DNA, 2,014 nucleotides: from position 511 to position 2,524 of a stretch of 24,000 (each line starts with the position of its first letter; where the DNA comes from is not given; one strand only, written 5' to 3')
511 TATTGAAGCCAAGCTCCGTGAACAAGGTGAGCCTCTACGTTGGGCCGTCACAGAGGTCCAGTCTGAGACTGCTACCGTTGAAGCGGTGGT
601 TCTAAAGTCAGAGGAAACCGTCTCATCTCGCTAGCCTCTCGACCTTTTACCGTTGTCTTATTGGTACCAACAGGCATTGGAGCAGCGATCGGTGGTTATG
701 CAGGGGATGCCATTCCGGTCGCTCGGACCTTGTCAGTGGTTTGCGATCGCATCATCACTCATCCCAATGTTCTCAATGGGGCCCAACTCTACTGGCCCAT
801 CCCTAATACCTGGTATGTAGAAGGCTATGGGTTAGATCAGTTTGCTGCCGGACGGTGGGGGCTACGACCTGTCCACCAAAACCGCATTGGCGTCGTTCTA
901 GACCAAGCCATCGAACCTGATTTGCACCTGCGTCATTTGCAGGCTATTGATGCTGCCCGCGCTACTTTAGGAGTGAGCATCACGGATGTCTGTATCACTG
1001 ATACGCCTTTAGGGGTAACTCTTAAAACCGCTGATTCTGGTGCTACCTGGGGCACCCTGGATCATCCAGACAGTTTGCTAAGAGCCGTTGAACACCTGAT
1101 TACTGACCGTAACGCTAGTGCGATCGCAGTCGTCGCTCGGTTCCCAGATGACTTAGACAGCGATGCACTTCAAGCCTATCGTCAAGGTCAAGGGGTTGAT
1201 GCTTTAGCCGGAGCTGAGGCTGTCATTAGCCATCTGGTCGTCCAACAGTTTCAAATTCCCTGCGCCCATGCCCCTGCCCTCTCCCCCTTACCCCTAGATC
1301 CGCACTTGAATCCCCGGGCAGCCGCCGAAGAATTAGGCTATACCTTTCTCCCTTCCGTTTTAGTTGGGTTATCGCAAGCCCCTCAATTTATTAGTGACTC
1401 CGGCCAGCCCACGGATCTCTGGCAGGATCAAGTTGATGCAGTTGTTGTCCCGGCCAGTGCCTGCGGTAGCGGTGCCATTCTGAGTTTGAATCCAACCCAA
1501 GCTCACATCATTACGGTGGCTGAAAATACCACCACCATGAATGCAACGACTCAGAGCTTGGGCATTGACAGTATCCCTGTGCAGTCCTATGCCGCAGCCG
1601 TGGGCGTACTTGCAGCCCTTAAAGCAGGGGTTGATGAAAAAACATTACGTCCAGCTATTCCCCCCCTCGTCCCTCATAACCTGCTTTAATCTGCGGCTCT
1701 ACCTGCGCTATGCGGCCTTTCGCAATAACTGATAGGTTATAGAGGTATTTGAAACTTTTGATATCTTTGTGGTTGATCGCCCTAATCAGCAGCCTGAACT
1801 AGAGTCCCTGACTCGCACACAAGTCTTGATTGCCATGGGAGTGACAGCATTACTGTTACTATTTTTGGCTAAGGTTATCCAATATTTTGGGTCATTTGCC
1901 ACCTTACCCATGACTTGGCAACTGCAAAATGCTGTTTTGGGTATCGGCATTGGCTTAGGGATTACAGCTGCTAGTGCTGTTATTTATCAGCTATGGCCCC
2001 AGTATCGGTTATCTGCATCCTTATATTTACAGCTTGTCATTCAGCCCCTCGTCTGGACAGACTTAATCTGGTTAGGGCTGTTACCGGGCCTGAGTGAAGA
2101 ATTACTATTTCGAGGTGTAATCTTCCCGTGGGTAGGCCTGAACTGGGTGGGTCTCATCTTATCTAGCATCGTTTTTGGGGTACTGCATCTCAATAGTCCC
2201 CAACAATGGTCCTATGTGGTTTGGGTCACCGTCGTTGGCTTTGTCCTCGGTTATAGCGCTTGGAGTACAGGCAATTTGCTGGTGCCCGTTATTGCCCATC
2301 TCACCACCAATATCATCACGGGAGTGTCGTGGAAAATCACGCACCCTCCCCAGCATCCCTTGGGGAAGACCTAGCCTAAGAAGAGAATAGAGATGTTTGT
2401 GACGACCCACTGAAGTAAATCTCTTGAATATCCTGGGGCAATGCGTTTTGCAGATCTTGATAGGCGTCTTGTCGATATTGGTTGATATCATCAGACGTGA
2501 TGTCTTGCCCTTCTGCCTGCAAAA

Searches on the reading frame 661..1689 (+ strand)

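Call 83: search_protein_families(library=pfam, proteins=[window:661-1689:+], max_evalue=0.001)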
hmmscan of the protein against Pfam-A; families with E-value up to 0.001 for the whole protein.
window:661-1689:+ (342 aa): 1 family
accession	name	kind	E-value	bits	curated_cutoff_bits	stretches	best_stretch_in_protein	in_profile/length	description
PF11805.13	DUF3326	-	1.1e-165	551.1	25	1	1-330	5-337/337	Protein of unknown function (DUF3326)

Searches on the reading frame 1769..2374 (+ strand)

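Call 83: search_protein_families(library=pfam, proteins=[window:1769-2374:+], max_evalue=0.001)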
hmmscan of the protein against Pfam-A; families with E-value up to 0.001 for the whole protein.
window:1769-2374:+ (201 aa): 1 family
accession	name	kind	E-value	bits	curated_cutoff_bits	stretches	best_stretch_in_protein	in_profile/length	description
PF02517.21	Rce1-like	-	5.1e-20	72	22.4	1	95-183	4-93/93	Type II CAAX prenyl endopeptidase Rce1-like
